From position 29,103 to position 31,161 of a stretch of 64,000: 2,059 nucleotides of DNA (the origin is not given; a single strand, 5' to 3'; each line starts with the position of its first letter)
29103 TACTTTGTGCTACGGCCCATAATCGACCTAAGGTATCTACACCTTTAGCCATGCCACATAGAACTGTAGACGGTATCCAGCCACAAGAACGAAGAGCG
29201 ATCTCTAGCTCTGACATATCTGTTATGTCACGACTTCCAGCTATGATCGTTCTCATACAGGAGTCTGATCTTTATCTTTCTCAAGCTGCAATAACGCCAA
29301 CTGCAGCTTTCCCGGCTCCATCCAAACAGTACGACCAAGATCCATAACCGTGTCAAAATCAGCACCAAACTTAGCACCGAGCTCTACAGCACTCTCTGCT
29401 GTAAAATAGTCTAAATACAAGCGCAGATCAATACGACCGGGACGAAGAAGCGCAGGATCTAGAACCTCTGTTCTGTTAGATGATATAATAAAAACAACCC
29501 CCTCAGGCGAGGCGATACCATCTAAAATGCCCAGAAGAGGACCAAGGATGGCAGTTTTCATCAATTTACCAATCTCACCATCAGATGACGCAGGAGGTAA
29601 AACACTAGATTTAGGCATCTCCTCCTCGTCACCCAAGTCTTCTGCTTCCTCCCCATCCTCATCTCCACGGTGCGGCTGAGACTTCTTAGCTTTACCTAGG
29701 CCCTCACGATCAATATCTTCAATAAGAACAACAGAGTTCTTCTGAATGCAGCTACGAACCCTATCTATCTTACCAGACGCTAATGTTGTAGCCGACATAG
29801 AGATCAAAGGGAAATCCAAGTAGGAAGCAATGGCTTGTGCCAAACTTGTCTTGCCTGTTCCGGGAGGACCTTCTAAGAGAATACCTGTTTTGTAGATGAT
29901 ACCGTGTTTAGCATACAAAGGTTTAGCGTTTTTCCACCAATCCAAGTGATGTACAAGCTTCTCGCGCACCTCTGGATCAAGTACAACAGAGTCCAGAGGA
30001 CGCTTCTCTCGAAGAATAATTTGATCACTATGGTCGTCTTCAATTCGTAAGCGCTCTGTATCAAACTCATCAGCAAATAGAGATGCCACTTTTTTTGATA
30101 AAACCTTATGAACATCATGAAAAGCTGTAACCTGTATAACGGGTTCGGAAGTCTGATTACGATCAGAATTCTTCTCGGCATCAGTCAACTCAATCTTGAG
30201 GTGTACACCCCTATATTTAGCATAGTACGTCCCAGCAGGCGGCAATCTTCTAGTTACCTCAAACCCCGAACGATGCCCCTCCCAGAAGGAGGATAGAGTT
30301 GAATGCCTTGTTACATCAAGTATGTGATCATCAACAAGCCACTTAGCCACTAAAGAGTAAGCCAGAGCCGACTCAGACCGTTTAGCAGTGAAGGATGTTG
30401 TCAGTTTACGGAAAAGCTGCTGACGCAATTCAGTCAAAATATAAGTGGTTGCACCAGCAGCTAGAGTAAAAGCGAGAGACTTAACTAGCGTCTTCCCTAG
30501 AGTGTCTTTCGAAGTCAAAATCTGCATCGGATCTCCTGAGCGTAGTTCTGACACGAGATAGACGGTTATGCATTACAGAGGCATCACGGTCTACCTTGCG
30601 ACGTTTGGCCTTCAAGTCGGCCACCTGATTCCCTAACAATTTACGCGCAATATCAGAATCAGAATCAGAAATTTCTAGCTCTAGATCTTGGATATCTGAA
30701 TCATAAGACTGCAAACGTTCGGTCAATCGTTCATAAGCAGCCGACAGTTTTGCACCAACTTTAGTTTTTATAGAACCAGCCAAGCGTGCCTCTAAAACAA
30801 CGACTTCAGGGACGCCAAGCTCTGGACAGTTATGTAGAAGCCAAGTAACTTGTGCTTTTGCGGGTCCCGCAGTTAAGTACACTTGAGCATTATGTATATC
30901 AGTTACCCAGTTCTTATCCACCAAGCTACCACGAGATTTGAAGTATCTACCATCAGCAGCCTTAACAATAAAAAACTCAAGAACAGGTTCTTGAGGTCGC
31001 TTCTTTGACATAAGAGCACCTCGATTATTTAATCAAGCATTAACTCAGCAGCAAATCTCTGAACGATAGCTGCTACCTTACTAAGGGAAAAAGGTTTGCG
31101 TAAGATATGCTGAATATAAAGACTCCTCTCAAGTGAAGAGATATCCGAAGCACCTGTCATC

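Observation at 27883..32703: Accessory island of nucleotide-signalling and membrane-stress genes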

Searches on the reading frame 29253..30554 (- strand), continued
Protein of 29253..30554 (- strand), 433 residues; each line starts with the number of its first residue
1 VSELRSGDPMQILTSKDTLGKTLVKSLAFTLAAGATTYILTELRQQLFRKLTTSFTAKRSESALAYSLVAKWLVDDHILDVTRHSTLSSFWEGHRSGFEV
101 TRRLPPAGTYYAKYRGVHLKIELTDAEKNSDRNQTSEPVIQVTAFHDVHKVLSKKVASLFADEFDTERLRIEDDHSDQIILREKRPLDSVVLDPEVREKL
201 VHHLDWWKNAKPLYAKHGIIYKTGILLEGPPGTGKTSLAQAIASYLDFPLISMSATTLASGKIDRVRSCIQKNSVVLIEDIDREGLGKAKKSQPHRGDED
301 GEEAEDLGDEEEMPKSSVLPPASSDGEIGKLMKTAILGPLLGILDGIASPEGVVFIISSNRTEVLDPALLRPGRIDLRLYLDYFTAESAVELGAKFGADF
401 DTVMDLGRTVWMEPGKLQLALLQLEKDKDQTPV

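Call 94: search_solved_structures(query=window:29253-30527:-, max_evalue=1e-24, show_alignments=2)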
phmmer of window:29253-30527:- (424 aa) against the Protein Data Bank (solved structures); distinct sequences matched with E-value up to 1e-24: 4.
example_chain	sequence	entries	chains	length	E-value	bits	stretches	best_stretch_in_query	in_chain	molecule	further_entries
6sh3_A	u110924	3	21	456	3.4e-26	95.3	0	36-275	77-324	Mitochondrial chaperone BCS1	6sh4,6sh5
9gs2_A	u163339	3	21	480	4.2e-26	95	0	36-275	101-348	Mitochondrial chaperone BCS1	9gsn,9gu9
6uko_A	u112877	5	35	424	3.6e-25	92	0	56-277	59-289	Mitochondrial chaperone BCS1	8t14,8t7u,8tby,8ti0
6ukp_A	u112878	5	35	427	3.7e-25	91.9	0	56-277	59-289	Mitochondrial chaperone BCS1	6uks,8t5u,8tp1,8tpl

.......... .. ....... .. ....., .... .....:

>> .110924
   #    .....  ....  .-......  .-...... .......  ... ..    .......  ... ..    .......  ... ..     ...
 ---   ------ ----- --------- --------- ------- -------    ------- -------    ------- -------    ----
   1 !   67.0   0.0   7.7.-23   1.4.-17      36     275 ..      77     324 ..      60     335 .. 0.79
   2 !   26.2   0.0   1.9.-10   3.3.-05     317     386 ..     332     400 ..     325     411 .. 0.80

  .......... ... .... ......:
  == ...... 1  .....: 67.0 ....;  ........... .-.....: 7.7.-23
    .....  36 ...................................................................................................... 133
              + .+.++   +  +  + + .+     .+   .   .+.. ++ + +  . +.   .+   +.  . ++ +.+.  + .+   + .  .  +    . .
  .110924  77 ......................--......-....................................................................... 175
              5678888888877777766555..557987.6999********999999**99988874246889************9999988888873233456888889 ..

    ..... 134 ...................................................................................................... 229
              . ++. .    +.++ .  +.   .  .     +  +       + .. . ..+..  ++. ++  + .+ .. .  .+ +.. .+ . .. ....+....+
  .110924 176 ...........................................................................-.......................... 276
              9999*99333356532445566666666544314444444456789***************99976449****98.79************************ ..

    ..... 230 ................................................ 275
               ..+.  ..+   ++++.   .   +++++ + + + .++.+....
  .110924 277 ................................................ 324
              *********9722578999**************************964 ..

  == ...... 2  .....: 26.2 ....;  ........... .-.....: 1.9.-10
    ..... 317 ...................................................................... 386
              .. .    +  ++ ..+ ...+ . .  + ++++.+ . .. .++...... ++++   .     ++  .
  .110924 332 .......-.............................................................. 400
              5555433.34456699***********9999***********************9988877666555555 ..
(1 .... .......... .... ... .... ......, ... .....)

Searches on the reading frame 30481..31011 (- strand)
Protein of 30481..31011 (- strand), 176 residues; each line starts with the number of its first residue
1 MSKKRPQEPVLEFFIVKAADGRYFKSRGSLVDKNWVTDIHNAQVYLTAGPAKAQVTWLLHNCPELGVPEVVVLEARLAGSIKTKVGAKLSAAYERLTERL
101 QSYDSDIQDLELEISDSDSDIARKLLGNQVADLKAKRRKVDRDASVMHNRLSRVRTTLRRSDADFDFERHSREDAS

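Call 3: search_protein_families(library=pfam, proteins=[window:30481-31011:-], max_evalue=0.1)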
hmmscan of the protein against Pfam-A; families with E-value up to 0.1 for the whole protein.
window:30481-31011:- (176 aa): 2 families
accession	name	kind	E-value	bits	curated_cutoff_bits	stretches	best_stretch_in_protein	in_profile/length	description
PF00992.25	Troponin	-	0.057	14.1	26.2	1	87-139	47-97/134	Troponin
PF13851.11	GAS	-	0.068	13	32.3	0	87-155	50-119/200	Growth-arrest specific micro-tubule binding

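Call 4: search_protein_families(library=phrogs, proteins=[window:30481-31011:-], max_evalue=0.01)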
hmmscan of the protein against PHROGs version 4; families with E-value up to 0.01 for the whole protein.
window:30481-31011:- (176 aa): 0 families

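Call 25: search_protein_families(library=padloc, proteins=[window:30481-31011:-], max_evalue=0.01)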
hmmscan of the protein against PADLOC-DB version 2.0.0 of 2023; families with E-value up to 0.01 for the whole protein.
window:30481-31011:- (176 aa): 1 family
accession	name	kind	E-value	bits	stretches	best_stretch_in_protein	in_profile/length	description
PDLC02739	PbeC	-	0.00069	16.4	1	87-175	376-470/644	PbeC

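Call 26: search_protein_families(library=ncbifam, proteins=[window:30481-31011:-], max_evalue=0.01)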
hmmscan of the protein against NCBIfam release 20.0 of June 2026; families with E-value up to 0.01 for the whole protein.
window:30481-31011:- (176 aa): 0 families

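Call 27: find_homologous_proteins(query=window:30481-31011:-, max_evalue=0.001)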
Query window:30481-31011:- (176 aa): 2 proteins with E <= 0.001 among 194 candidates.
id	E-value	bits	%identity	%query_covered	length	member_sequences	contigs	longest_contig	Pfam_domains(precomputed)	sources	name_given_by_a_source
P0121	7.4e-109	379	100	100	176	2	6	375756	-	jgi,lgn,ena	-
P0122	3.2e-78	279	74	97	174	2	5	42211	-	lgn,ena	-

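Call 30: find_encoding_contigs(protein=P0121, flank=10000, max_places=4)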
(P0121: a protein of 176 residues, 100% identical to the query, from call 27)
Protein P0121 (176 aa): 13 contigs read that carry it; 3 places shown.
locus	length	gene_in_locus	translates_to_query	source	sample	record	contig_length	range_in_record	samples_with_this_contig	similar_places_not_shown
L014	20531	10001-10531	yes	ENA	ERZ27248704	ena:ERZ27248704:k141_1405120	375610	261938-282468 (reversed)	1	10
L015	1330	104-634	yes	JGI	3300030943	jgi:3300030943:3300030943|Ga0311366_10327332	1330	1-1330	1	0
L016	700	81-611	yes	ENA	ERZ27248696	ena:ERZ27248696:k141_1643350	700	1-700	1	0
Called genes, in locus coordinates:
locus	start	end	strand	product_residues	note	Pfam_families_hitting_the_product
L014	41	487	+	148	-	-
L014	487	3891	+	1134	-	-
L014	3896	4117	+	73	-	-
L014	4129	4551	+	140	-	-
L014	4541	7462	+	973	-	-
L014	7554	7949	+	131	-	-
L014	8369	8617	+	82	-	-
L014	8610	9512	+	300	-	PF01145:Band_7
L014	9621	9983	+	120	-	PF00072:Response_reg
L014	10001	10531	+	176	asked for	-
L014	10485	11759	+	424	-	PF05496:RuvB_N (weak), PF00004:AAA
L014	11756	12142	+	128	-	PF10686:YAcAr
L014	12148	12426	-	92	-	-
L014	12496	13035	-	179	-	PF13328:HD_4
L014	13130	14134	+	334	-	-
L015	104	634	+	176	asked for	-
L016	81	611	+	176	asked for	-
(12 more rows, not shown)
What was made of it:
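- Checked: The most likely start codons shorten four ORFs relative to the longest ORF: AAA to 424 aa, REC to 120 aa, SPFH to 300 aa and the partner to 82 aa. These match the gene calls on the source contig (call 30).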

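Call 36: search_protein_representatives(alignment_id=A2)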
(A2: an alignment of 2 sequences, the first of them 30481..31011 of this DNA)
Query: 2 sequences, 178 profile positions. Proteins with E-value up to 0.001 (for the whole library): 193; up to 1e-10: 8; up to 1e-30: 2. The best 150 are listed.
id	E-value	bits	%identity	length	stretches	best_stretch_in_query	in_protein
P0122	2.0e-109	379.5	-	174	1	1-173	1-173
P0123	1.2e-43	165.2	-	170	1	4-161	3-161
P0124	9.0e-14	67.9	-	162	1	7-141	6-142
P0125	2.3e-12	63.3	-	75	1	12-81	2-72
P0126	2.7e-12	63.0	-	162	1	9-136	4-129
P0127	3.6e-12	62.6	-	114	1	12-112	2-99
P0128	3.2e-11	59.6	-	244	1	10-81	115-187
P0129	6.0e-11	58.7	-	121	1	10-122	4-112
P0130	1.4e-10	57.5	-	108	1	11-73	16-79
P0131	2.6e-10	56.6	-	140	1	11-75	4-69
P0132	3.7e-10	56.1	-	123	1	11-113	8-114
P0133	5.3e-10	55.6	-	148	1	11-143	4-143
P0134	5.8e-10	55.5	-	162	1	8-78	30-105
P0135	1.5e-09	54.2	-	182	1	11-109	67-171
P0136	2.6e-09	53.4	-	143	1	8-101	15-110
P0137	2.8e-09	53.2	-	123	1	12-120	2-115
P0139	5.4e-09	52.3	-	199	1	7-112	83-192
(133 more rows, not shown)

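Call 38: search_protein_families(library=pfam, alignment_id=A3, max_evalue=0.01)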
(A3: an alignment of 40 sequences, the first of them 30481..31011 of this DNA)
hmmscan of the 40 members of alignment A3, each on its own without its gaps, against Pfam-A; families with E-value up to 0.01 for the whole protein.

A. member 1, window:30481-31011:- (176 aa): 0 families

B. families by the number of members that match (of 40 scanned): 7 families
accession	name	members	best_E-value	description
PF25398.1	CUX1_N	1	0.0014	CUX1-like, N-terminal tRNA-binding arm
PF16516.10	CC2-LZ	1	0.0028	Leucine zipper of domain CC2 of NEMO, NF-kappa-B essential modulator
PF13166.12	AAA_13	1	0.0065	AAA domain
PF10834.13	DUF2560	1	0.0075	Protein of unknown function (DUF2560)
PF15393.11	DUF4615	1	0.0087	Domain of unknown function (DUF4615)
PF06160.17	EzrA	1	0.009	Septation ring formation regulator, EzrA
PF04108.17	ATG17_like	1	0.0092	Autophagy protein ATG17-like domain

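Call 39: search_protein_families(library=phrogs, alignment_id=A3, max_evalue=0.001)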
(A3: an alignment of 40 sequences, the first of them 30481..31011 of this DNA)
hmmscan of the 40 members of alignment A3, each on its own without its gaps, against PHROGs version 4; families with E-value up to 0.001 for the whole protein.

A. member 1, window:30481-31011:- (176 aa): 0 families

B. families by the number of members that match (of 40 scanned): 2 families
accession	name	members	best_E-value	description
phrog_3999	-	1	0.00035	-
phrog_23416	-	1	0.00037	-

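Call 41: find_encoding_contigs(protein=P0124, flank=5000, max_places=3)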
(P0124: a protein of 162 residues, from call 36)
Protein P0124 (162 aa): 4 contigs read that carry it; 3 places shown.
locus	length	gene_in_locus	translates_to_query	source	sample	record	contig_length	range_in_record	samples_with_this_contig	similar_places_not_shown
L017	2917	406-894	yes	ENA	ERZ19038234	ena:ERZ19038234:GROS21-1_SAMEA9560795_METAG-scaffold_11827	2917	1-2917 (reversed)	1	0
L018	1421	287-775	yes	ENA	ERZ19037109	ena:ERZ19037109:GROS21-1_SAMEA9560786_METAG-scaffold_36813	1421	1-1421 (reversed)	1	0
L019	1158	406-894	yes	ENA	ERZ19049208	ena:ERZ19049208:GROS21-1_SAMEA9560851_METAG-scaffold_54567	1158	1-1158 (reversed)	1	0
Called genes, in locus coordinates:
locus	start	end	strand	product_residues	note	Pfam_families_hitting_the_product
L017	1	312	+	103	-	?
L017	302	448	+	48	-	-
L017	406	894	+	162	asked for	-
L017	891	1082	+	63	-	-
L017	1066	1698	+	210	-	PF00583:Acetyltransf_1, PF13673:Acetyltransf_10 (weak), PF13508:Acetyltransf_7, PF08445:FR47 (weak)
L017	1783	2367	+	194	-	-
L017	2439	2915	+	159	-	?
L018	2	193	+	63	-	?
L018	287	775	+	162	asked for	-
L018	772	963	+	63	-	-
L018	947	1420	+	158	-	?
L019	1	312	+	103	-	?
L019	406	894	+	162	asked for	-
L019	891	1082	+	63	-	-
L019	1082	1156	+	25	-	?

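Call 42: search_dna_similar(query=P0137, collection=phages, mode=protein, max_rows=30, max_evalue=0.001)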
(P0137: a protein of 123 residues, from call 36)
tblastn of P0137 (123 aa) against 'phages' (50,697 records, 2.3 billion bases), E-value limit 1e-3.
No match.

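Call 43: predict_structure(alignment_id=A3)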
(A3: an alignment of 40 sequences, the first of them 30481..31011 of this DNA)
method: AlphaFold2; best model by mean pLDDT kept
length: 176 residues; sequences in the alignment: 40
mean_pLDDT: 92.3   pTM: 0.60
mean pLDDT of the five models: 92.3, 91.8, 90.4, 90.1, 89.9
residues with pLDDT >= 90: 129; 70-90: 44; 50-70: 3; < 50: 0
segments of 3 or more residues with pLDDT < 50: none
pLDDT, mean of each block of 10 residues (from residue 1): 78 97 87 92 97 97 96 86 88 98 98 98 97 98 97 92 81 80
secondary structure, 60 per line:
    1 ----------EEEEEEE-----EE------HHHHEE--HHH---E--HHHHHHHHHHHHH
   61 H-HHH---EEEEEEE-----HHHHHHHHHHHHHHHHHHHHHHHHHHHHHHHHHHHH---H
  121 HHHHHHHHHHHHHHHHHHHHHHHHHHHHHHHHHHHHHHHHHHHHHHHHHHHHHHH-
elements in order: E11-17 H31-34 H48-61 E69-75 H81-116 H120-175

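Call 62: list_cluster_members(proteins=[P0126, P0127, P0128, P0129, P0131, P0132, P0133, P0135, P0137, P0139])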
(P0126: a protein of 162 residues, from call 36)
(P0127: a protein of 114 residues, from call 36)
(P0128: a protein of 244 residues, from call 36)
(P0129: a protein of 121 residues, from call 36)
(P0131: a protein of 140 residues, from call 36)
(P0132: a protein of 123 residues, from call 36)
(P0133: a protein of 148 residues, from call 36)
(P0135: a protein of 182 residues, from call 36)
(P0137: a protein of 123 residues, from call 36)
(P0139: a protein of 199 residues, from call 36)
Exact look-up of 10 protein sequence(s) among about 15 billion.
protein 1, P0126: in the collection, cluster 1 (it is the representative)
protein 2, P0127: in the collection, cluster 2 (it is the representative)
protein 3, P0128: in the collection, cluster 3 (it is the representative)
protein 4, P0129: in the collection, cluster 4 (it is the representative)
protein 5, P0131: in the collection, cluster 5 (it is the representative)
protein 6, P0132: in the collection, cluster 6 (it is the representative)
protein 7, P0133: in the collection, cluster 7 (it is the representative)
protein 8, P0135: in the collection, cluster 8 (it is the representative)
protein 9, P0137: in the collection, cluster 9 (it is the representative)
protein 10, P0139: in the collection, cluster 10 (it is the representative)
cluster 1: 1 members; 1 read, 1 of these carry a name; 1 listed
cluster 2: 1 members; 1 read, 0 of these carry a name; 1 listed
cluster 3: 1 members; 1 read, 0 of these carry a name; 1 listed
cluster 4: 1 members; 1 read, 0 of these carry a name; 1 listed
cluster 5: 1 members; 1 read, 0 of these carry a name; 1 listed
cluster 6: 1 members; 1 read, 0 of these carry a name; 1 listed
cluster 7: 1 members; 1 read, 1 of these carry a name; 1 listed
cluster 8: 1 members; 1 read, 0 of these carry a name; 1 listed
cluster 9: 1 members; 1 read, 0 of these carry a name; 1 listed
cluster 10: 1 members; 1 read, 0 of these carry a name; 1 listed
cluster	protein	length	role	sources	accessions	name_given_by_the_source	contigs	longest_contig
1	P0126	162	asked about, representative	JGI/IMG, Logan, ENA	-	hypothetical protein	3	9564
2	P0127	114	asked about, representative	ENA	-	-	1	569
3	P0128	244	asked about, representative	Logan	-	-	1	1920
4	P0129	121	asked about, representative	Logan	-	-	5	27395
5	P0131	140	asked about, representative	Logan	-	-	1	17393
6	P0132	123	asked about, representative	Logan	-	-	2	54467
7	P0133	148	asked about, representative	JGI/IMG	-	hypothetical protein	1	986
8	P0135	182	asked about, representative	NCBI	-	-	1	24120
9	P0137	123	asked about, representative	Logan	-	-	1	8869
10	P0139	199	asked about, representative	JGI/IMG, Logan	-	-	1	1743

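Call 63: find_encoding_contigs(protein=P0132, flank=8000, max_places=1)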
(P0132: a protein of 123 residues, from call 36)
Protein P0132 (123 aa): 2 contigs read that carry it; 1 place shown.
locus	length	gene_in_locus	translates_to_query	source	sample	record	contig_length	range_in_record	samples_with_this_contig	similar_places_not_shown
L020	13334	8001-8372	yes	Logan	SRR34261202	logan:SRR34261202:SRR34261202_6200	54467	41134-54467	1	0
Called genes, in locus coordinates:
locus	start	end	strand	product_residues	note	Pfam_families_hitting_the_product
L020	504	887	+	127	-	-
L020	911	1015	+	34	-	-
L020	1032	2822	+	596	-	PF22148:Fervidolysin_NPro-like, PF00082:Peptidase_S8, PF11617:Cu-binding_MopE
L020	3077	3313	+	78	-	-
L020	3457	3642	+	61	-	-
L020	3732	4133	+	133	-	-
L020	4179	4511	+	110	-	-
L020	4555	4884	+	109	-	-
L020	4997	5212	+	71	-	-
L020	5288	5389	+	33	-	-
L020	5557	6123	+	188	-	-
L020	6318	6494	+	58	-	-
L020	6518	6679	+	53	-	-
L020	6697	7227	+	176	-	-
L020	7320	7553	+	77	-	-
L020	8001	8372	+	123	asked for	-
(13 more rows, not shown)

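Call 64: find_encoding_contigs(protein=P0129, flank=8000, max_places=1)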
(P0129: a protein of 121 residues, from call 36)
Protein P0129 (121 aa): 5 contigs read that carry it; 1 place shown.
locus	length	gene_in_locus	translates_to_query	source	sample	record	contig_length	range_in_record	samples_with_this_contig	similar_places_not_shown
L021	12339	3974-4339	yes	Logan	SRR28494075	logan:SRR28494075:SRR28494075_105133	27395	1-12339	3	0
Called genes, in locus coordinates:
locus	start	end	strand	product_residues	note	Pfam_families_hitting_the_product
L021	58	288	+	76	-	-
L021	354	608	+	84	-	-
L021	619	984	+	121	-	-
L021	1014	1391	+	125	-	-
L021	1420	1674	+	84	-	-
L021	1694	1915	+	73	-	-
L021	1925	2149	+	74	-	-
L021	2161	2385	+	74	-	-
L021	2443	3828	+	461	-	-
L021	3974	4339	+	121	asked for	-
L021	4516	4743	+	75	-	-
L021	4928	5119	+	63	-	-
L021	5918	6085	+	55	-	-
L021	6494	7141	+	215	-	-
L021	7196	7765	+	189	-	-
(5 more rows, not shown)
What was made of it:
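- X-family genes elsewhere lie among miscellaneous small genes (calls 41, 63, 64).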

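Call 78: find_related_loci(query=A8, collection=metagenome_contigs, flank=10000)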
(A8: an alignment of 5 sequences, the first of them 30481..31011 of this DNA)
Query A8 (176 aa) in metagenome_contigs; peptide patterns used: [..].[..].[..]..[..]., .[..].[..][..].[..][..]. (x = any residue, [..] = any of these).
173 stretches matched a pattern; 4 encode a relative of the query (tblastn E <= 1e-3); 4 distinct loci.
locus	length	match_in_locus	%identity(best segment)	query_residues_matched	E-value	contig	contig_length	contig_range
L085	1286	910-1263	28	10-128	1e-15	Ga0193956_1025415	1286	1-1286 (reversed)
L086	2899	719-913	38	8-71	5e-14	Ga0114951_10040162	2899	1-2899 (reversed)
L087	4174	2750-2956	33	11-78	2e-13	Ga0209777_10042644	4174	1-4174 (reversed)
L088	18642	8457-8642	32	11-73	3e-9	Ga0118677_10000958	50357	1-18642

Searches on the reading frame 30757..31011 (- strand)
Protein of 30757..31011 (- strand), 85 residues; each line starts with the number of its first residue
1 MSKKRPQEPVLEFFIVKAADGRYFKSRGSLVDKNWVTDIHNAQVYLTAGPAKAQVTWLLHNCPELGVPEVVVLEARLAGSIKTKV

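Call 56: predict_structure(alignment_id=A4)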
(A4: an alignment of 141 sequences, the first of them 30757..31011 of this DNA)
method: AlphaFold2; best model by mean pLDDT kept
length: 85 residues; sequences in the alignment: 141
mean_pLDDT: 90.0   pTM: 0.75
mean pLDDT of the five models: 90.0, 89.8, 89.0, 88.5, 88.3
residues with pLDDT >= 90: 60; 70-90: 18; 50-70: 7; < 50: 0
segments of 3 or more residues with pLDDT < 50: none
pLDDT, mean of each block of 10 residues (from residue 1): 75 96 82 88 97 96 94 93 89
secondary structure, 60 per line:
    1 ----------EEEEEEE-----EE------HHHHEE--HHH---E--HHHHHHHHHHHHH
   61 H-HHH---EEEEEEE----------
elements in order: E11-17 H31-34 H48-61 E69-75
